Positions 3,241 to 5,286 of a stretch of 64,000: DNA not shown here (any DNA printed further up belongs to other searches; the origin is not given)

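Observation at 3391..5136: GspE/PilB-family ATPase with substituted Walker B glutamate and lost His box: probable pseudo-ATPase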

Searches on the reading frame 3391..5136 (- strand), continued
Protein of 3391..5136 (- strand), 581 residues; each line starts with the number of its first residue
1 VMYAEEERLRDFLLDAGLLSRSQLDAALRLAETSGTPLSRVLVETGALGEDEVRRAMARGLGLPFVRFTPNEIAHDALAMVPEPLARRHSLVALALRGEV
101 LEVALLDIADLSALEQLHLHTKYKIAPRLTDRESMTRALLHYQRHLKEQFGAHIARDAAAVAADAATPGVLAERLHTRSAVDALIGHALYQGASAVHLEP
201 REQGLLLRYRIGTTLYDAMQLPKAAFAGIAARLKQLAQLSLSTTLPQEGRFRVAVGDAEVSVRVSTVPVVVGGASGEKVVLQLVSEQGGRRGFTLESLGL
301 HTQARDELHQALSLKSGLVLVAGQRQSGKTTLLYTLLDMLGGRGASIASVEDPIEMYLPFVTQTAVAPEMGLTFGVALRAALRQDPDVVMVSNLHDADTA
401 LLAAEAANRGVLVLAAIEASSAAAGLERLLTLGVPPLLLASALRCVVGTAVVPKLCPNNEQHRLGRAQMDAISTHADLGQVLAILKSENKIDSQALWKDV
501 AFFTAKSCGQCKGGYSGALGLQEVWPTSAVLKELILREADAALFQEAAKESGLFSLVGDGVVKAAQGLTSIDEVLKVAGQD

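Call 67: search_protein_representatives(alignment_id=A1)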
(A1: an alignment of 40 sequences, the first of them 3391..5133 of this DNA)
Query: 40 sequences, 560 profile positions. Proteins with E-value up to 0.001 (for the whole library): 67013; up to 1e-10: 37755; up to 1e-30: 16123. The best 150 are listed.
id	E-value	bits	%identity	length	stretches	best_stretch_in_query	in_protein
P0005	1.4e-240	816.0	-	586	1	1-559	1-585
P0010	2.5e-224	762.4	-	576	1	1-552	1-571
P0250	5.2e-222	754.7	-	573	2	162-556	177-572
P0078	1.2e-220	750.2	-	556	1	1-558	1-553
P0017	6.2e-217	737.9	-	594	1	1-556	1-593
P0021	1.4e-214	730.2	-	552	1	3-557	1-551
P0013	1.1e-213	727.2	-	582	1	4-558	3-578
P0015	1.5e-213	726.8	-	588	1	1-559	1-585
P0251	2.1e-211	719.7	-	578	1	1-558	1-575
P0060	6.3e-209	711.5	-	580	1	1-558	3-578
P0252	1.0e-204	697.6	-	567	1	1-554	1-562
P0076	1.9e-202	690.2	-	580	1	1-558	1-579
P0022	3.5e-202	689.2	-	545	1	40-558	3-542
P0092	5.0e-202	688.7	-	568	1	1-556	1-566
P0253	1.9e-201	686.8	-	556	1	1-553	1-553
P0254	9.8e-201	684.5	-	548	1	1-555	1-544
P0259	2.3e-193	660.1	-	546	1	1-556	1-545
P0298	3.7e-165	567.1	-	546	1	5-555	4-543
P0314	2.6e-161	554.3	-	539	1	4-553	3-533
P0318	3.1e-159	547.5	-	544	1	43-557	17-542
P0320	5.6e-159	546.6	-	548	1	1-557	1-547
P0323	3.2e-157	540.8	-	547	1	1-559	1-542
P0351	4.7e-145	500.7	-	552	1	3-553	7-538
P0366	8.9e-136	470.0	-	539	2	1-486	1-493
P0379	3.9e-128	444.8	-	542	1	1-558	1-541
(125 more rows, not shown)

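Call 74: list_cluster_members(proteins=[P0298, P0314, P0318, P0320, P0323, P0379, P0366, P0254, P0259, P0351])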
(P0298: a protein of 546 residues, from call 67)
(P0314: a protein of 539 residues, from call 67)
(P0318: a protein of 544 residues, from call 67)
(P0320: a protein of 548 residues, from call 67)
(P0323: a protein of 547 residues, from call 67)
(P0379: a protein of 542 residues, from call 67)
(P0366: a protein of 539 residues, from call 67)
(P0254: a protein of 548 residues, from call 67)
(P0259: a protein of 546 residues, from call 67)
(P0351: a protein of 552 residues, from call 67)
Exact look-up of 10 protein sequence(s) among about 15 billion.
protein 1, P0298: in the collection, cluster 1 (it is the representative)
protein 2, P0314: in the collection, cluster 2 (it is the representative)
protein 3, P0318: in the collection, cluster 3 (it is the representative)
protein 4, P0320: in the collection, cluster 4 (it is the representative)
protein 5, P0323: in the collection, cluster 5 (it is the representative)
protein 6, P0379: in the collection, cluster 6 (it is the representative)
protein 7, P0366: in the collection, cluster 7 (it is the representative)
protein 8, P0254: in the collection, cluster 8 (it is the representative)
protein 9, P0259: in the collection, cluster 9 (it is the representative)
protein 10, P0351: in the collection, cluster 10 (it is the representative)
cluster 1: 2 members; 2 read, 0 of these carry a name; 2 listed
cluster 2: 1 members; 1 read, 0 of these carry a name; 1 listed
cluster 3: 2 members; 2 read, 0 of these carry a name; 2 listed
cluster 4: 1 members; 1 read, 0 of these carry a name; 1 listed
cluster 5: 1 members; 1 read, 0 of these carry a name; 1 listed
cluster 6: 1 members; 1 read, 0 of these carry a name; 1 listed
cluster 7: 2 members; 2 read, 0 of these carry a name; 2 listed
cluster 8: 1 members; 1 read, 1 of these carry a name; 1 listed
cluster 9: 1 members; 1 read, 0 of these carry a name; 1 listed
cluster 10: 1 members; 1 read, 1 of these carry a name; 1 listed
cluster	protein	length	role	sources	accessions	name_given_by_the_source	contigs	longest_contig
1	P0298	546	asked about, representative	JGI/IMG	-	-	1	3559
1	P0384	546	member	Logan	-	-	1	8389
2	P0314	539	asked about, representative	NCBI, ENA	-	-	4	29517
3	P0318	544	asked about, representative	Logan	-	-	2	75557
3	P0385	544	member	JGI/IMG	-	-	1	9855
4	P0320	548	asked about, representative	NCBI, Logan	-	-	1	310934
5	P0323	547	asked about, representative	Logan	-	-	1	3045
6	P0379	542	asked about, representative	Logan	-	-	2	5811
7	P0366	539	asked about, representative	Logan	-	-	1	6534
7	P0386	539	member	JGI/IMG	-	-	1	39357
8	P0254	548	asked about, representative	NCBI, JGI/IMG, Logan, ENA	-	type IV pilus assembly protein PilB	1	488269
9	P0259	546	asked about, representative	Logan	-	-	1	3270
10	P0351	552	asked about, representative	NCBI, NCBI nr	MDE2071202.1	MAG: Flp pilus assembly complex ATPase component TadA [Patescibacteria group bacterium] | Flp pilus assembly complex ATPase component TadA [Patescibacteria group bacterium]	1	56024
